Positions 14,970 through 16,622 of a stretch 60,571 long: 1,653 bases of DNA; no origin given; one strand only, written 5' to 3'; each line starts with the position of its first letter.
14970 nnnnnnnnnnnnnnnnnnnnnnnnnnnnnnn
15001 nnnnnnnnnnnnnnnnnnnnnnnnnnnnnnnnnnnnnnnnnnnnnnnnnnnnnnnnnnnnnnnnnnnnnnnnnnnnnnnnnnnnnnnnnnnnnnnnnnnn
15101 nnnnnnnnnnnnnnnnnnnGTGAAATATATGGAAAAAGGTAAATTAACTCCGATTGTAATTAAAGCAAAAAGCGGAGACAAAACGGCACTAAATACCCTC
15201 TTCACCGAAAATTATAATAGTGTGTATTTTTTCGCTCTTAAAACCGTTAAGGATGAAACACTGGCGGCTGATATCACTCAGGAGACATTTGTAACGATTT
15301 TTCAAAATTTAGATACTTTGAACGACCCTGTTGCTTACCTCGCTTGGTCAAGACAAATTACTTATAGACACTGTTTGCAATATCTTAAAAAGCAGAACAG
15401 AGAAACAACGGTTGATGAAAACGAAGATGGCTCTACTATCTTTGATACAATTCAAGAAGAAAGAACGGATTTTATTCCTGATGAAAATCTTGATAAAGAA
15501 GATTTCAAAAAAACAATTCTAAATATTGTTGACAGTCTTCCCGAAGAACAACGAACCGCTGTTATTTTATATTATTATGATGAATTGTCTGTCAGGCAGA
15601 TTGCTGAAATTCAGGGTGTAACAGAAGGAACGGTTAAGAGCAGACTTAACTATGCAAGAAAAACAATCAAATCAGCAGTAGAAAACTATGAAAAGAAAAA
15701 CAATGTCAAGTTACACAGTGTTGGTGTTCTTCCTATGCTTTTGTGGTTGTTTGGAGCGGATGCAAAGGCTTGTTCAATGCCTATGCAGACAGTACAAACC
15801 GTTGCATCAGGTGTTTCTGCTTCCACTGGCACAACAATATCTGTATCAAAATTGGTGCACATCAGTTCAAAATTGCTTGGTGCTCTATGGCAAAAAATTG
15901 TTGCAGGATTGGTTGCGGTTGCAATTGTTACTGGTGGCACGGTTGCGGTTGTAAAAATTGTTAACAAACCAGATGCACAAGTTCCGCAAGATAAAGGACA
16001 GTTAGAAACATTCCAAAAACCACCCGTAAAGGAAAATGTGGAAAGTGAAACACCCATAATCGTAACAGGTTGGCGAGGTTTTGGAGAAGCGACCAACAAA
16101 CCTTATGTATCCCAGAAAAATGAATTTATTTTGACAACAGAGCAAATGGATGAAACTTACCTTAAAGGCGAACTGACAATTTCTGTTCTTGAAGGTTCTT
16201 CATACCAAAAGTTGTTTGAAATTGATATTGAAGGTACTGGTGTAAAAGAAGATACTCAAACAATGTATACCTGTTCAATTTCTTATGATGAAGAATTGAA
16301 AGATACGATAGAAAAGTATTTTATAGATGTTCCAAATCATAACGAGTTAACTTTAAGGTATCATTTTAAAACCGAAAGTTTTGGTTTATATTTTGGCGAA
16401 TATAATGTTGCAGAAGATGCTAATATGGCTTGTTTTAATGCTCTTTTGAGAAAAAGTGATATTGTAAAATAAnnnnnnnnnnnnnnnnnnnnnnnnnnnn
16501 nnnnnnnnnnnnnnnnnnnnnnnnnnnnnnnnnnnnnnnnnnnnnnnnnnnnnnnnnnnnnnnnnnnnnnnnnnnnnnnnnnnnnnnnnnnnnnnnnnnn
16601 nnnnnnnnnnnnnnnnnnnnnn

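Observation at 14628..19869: IME cargo: XRE-controlled operon of a membrane-tethered sigma factor, a DUF4428-type zinc-ribbon protein, a polytopic membrane protein and a YD-repeat lipoprotein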

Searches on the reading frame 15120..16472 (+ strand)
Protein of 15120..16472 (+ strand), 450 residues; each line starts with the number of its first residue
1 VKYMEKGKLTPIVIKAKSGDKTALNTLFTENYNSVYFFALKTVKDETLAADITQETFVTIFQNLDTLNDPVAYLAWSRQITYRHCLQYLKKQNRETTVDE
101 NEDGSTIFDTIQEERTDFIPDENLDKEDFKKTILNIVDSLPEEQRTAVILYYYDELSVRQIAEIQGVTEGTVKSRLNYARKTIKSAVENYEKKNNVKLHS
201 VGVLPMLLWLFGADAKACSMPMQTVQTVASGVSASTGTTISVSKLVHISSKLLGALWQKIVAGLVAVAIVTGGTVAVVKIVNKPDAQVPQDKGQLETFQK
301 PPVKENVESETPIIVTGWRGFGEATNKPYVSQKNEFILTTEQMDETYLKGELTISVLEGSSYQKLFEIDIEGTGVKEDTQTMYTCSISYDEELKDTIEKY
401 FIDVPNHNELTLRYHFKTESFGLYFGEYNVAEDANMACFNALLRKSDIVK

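Call 3: search_protein_families(library=pfam, proteins=[window:15120-16472:+], max_evalue=0.1)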
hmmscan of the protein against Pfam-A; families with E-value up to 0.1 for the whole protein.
window:15120-16472:+ (450 aa): 9 families
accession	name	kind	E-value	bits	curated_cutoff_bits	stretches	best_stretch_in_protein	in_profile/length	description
PF08281.18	Sigma70_r4_2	-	1.4e-15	57.1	25.7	1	133-182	4-53/54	Sigma-70, region 4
PF04545.22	Sigma70_r4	-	3.5e-11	42.9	24.1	1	138-184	3-49/50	Sigma-70, region 4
PF04542.20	Sigma70_r2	-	2e-09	37.5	24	1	27-94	1-70/71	Sigma-70 region 2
PF07638.17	Sigma70_ECF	-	2.7e-05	24.6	21.1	1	8-186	3-182/185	ECF sigma factor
PF04297.20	UPF0122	-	0.0015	19.1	22.7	1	140-194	18-68/101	Putative helix-turn-helix protein, YlxM / p13 like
PF13384.12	HTH_23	-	0.0033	17.6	24.6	1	142-173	4-35/50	Homeodomain-like domain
PF06530.18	Phage_antitermQ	-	0.0068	16.8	26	1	137-188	60-111/118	Phage antitermination protein Q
PF02001.22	DUF134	-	0.018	16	27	1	145-187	40-82/98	Protein of unknown function DUF134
PF13518.12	HTH_28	-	0.037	14.6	25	0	144-174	1-31/52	Helix-turn-helix domain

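Call 4: search_protein_families(library=ncbifam, proteins=[window:15120-16472:+], max_evalue=0.1)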
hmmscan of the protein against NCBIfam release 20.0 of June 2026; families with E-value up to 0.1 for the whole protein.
window:15120-16472:+ (450 aa): 104 families (the best 25 are shown)
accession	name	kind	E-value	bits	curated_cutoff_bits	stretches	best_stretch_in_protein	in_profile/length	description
TIGR02937.1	sigma70-ECF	superfamily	1.5e-29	102.7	42.9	1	23-186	2-164/165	sigma-70 family RNA polymerase sigma factor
NF007216.0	PRK09638.1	equivalog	3.6e-29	101.8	194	1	12-189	8-176/180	RNA polymerase sigma factor SigY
NF009166.1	PRK12513.1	equivalog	4.1e-28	98.4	206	1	16-192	16-191/193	RNA polymerase sigma factor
TIGR02985.1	Sig70_bacteroi1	subfamily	6e-28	98.1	126.4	1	23-185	2-160/162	RNA polymerase sigma-70 factor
TIGR02954.1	Sig70_famx3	hypoth_equivalog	8.6e-27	93.9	188.5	1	11-188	5-168/170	RNA polymerase sigma-70 factor, TIGR02954 family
NF008888.0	PRK11922.1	equivalog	1.5e-25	90.2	204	1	11-189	19-198/231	RNA polymerase sigma factor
NF009168.0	PRK12515.1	subfamily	2e-24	86.2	236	1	15-186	15-178/189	RNA polymerase sigma factor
NF006930.0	PRK09415.1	subfamily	3.3e-24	85.7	198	1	22-189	16-177/179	RNA polymerase factor sigma C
NF009174.0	PRK12522.1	equivalog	6.4e-24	84.9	217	1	25-190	6-170/175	RNA polymerase sigma factor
NF007223.0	PRK09641.1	equivalog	1.5e-23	83.7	209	1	13-188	9-185/187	RNA polymerase sigma factor SigW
NF058625.1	sigma_PG0214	equivalog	3.6e-23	82.1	130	1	26-193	8-167/170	GFO_1088 family ECF-type sigma factor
TIGR02950.1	SigM_subfam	subfamily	3.4e-22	79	147.95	1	24-187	2-158/159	RNA polymerase sigma factor, SigM family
TIGR02939.1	RpoE_Sigma70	equivalog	7.3e-22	78.3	236.15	1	13-187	11-186/190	RNA polymerase sigma factor RpoE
NF008891.0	PRK11924.1-5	subfamily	8e-22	78.2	259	1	25-188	6-164/171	RNA polymerase sigma factor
TIGR02983.1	SigE-fam_strep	subfamily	2.6e-21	76.2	141.55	1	21-188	5-159/162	SigE family RNA polymerase sigma factor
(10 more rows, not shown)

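Call 11: search_protein_families(library=padloc, proteins=[window:15129-16472:+], max_evalue=0.01)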
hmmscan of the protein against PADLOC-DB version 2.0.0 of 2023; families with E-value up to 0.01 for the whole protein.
window:15129-16472:+ (447 aa): 0 families

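Call 12: search_protein_families(library=phrogs, proteins=[window:15129-16472:+], max_evalue=0.01)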
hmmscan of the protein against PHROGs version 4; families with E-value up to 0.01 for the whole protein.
window:15129-16472:+ (447 aa): 7 families
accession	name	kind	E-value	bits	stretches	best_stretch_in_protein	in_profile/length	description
phrog_1740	-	transcription regulation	5.9e-29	102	1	13-203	50-234/567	RNA polymerase sigma factor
phrog_351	-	transcription regulation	2.8e-12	47.1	1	80-191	620-733/928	RNA polymerase sigma factor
phrog_11138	-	unknown function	8.4e-09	36.9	1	47-182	14-137/142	-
phrog_36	-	transcription regulation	3.4e-07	31.1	1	84-191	78-194/220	transcriptional regulator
phrog_3512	-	transcription regulation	3e-05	25.2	1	126-182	57-111/130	sigma factor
phrog_79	-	transcription regulation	3e-05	24.7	1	132-188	85-141/156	anti-termination protein Q-like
phrog_1190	-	transcription regulation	7e-05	23.7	1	59-186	40-161/167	RNA polymerase sigma factor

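Call 56: search_dna_similar(query=window:15129-16472:+, collection=plasmids, mode=protein, max_rows=12)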
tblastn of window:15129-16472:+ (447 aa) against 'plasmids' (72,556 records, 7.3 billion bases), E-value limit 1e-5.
Records with a match: 522; places in all: 567; records where one place covers at least 80% of the query: 0.
Best place of each record, by identity: <60% 522.
By first word of the organism name: Rhizobium 197; Pantoea 51; Bacillus 33; Streptomyces 33; Rhodococcus 15; Paraclostridium 13; Prescottella 13; Clostridium 10; Ensifer 8; Priestia 7; and 79 more.
By predicted mobility (MOB-suite, as given by PLSDB): non-mobilizable 362; conjugative 102; mobilizable 58.
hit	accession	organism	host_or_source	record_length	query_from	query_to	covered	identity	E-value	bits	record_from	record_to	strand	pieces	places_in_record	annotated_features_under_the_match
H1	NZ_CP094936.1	Paraclostridium bifermentans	Homo sapiens,feces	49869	5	214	47%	31.9%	1e-24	114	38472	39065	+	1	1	sigma-70 family RNA polymerase sigma factor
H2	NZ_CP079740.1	Paraclostridium bifermentans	whole organism,soil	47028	5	229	50%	28.9%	7e-24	112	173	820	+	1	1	sigma-70 family RNA polymerase sigma factor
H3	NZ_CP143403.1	Pantoea agglomerans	Brassica napus,cell culture,Seed,Seed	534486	16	249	52%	27.2%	9e-10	69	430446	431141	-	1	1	sigma-70 family RNA polymerase sigma factor | anti-sigma factor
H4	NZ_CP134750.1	Pantoea agglomerans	cell culture,bulb ...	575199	16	249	52%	26.8%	1e-9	69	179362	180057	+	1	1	sigma-70 family RNA polymerase sigma factor | anti-sigma factor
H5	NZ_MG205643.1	Paraclostridium sordellii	Equine disease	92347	5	204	45%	31.3%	8e-23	109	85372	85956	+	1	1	sigma-70 family RNA polymerase sigma factor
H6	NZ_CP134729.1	Pantoea agglomerans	cell culture,stem [BTO:0001300],Rubus ...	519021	16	249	52%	26.7%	1e-9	69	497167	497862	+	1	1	sigma-70 family RNA polymerase sigma factor | anti-sigma factor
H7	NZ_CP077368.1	Pantoea agglomerans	-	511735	16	249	52%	26.4%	7e-10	69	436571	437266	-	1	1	sigma-70 family RNA polymerase sigma factor | anti-sigma factor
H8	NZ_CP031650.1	Pantoea agglomerans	soil core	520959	16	249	52%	26.4%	7e-10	69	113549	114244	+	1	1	sigma-70 family RNA polymerase sigma factor | anti-sigma factor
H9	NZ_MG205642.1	Paraclostridium sordellii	-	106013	5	204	45%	30.8%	2e-22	107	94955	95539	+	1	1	sigma-70 family RNA polymerase sigma factor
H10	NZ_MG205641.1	Paraclostridium sordellii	-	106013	5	204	45%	30.8%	2e-22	107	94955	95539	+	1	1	sigma-70 family RNA polymerase sigma factor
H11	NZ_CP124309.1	Clostridium baratii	-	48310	12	207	44%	31.1%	8e-22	106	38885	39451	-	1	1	sigma-70 family RNA polymerase sigma factor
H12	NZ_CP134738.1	Pantoea agglomerans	cell culture,Water from creek adjacent ...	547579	16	249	52%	26.0%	2e-9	68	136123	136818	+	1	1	sigma-70 family RNA polymerase sigma factor | anti-sigma factor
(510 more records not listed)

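Call 57: search_dna_similar(query=window:15129-16472:+, collection=phages, mode=protein, max_rows=10)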
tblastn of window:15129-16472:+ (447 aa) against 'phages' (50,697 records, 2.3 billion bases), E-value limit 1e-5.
Records with a match: 50; places in all: 51; records where one place covers at least 80% of the query: 0.
Best place of each record, by identity: <60% 50.
By first word of the organism name: Bacteriophage 21; uncultured 19; Enterococcus 2; Listeria 2; Streptomyces 2; Dulem 1; Salmonella 1; Bohxovirus 1; Microcystis 1.
By host as written in the record: - 42; Listeria monocytogenes 2; Streptomyces lividans JI 1326 2; Propithecus coquereli 1; Salmonella enterica subsp. enterica serovar Kentucky 1; Enterococcus faecalis 1; Microcystis sp. SG03 1.
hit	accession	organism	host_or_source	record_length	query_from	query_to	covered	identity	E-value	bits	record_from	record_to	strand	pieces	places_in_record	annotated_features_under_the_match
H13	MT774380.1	uncultured phage cr1_1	human feces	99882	9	207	45%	28.8%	6e-13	77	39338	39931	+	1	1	RNA polymerase sigma-W factor | hypothetical protein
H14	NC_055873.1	uncultured phage cr1_1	human feces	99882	9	207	45%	28.8%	6e-13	77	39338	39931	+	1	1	RNA polymerase sigma factor | hypothetical protein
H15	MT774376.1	uncultured phage cr55_1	human feces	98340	9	207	45%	28.8%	8e-13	77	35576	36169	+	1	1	RNA polymerase sigma-W factor | hypothetical protein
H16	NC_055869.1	uncultured phage cr55_1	human feces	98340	9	207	45%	28.8%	8e-13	77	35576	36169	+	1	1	RNA polymerase sigma factor | hypothetical protein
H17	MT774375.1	uncultured phage cr50_1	human feces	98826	9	248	54%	23.5%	6e-12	74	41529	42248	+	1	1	RNA polymerase sigma-W factor | ATP synthase-like protein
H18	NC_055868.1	uncultured phage cr50_1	human feces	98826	9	248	54%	23.5%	6e-12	74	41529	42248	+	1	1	RNA polymerase sigma factor | ATP synthase-like protein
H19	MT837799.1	Bacteriophage sp.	human fecal samples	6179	10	198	42%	29.7%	1e-17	92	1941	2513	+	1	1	record has no annotation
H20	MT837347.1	Bacteriophage sp.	human fecal samples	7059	4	193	43%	28.9%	2e-14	82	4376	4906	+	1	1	record has no annotation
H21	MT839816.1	Bacteriophage sp.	human fecal samples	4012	9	208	45%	25.6%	4e-6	56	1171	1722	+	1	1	record has no annotation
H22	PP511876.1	Dulem virus 42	Propithecus coquereli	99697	1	223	50%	22.9%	2e-8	62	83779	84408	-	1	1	polymerase/primase | hypothetical protein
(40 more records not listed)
